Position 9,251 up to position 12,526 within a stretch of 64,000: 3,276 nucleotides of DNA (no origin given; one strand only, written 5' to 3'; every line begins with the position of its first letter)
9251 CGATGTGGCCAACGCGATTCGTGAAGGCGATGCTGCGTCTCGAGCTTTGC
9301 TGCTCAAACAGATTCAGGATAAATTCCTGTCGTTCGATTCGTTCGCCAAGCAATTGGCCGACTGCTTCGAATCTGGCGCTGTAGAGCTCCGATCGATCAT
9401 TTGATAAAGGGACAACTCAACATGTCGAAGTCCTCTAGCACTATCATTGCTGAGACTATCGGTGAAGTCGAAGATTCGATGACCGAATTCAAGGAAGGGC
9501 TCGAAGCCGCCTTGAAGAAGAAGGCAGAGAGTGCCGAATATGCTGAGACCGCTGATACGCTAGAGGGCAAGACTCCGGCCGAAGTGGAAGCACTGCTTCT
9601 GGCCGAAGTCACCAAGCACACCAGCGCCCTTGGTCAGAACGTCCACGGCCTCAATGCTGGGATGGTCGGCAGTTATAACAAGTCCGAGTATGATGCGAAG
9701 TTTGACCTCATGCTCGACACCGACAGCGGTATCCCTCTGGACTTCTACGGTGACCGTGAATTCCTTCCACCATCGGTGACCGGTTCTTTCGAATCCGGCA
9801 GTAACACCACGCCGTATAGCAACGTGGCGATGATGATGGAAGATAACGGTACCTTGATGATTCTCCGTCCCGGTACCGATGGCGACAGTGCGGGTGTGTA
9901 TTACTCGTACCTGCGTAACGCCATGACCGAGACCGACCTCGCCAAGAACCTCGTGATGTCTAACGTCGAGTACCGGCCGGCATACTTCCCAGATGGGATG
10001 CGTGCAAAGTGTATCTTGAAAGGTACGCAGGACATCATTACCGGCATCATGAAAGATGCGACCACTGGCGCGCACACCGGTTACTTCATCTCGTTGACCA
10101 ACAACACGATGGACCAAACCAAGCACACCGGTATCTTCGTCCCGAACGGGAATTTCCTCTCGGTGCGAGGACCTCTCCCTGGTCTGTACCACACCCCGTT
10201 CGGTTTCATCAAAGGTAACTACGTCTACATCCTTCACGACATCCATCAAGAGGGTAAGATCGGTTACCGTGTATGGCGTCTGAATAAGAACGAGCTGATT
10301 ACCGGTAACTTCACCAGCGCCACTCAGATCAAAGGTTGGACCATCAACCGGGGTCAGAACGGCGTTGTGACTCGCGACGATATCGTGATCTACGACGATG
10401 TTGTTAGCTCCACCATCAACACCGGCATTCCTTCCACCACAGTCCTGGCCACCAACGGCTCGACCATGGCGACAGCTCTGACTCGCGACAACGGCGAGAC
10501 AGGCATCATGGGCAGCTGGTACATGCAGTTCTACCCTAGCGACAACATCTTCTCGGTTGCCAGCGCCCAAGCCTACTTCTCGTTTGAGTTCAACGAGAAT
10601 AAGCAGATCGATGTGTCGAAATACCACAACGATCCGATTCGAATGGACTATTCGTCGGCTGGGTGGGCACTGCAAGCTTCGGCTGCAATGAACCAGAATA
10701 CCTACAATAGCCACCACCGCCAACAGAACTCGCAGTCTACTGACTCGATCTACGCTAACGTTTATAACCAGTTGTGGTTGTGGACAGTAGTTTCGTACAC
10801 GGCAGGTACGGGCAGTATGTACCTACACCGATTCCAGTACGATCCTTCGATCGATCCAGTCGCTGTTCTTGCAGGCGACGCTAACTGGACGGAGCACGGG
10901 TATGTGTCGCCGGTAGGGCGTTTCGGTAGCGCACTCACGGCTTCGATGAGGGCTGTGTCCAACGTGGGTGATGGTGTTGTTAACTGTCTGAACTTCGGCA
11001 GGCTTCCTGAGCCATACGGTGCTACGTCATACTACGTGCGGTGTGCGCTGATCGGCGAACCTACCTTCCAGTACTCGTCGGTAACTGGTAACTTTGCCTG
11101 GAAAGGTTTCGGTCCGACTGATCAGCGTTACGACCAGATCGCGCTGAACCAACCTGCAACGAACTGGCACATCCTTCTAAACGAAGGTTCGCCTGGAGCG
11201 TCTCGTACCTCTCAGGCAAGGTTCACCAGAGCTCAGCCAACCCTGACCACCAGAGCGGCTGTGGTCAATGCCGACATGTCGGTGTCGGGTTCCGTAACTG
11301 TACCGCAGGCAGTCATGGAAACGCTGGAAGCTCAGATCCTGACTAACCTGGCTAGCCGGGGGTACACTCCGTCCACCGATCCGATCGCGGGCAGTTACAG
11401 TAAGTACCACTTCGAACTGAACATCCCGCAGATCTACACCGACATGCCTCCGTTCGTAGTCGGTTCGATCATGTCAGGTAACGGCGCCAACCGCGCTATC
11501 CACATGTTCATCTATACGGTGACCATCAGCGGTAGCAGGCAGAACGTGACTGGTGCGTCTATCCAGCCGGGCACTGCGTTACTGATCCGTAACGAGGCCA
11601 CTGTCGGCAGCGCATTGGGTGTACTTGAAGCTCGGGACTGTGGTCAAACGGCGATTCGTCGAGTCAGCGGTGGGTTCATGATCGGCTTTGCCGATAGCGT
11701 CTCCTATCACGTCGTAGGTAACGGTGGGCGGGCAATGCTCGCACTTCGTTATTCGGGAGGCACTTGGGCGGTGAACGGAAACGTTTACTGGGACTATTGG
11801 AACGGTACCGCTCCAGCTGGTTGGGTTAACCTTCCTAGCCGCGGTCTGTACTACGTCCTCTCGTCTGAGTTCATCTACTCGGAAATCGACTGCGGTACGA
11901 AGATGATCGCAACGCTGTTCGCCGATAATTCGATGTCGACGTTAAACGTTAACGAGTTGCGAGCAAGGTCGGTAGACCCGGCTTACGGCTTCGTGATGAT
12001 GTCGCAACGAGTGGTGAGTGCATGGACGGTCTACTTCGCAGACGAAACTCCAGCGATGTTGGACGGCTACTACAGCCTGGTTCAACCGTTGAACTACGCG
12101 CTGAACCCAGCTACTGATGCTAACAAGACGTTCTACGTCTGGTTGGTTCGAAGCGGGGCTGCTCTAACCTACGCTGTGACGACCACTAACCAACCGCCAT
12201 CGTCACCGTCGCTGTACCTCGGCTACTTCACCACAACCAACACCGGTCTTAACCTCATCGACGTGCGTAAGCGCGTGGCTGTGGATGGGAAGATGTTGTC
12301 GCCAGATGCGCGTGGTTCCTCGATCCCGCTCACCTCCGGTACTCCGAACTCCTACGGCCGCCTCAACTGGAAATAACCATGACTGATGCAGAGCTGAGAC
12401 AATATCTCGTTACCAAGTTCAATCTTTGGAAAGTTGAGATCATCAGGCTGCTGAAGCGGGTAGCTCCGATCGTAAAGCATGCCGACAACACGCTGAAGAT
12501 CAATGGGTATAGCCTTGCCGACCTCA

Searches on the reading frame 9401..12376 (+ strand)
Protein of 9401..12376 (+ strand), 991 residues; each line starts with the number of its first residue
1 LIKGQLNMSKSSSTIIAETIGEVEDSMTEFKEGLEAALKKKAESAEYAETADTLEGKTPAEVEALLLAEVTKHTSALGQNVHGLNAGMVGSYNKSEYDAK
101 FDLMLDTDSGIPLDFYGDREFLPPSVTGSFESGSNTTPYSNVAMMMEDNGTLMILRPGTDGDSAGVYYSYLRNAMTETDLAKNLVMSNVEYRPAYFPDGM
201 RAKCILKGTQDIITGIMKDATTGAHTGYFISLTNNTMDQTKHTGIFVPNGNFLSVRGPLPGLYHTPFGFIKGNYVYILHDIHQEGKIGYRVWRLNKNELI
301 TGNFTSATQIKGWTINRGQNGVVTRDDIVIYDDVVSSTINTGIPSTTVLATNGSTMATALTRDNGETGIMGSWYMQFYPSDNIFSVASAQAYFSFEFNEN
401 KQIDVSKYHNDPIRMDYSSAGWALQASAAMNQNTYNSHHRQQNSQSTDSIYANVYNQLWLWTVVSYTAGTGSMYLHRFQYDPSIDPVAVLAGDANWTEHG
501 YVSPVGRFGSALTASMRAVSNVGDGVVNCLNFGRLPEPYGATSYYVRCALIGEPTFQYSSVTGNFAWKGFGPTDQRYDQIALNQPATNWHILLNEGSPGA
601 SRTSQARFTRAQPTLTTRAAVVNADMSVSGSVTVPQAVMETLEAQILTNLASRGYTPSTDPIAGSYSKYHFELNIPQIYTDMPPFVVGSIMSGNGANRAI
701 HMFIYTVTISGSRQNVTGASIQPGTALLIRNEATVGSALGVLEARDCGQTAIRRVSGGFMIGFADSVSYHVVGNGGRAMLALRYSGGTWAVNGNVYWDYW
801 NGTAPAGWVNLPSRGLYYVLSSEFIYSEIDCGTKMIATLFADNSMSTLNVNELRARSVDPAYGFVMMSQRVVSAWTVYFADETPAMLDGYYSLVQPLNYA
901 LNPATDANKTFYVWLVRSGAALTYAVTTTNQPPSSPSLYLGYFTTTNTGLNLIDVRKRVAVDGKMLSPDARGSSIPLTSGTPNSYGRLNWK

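Call 58: search_protein_families(library=phrogs, proteins=[window:9401-12376:+], max_evalue=0.00001)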
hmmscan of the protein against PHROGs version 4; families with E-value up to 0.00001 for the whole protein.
window:9401-12376:+ (991 aa): 3 families
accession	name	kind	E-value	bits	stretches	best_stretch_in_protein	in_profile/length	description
phrog_3573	-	unknown function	6.2e-88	297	1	107-990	121-998/1001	-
phrog_7449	-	unknown function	5.1e-24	85.2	1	116-956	544-1370/1714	-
phrog_26864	-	unknown function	6.1e-12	46.4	1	872-990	77-195/195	-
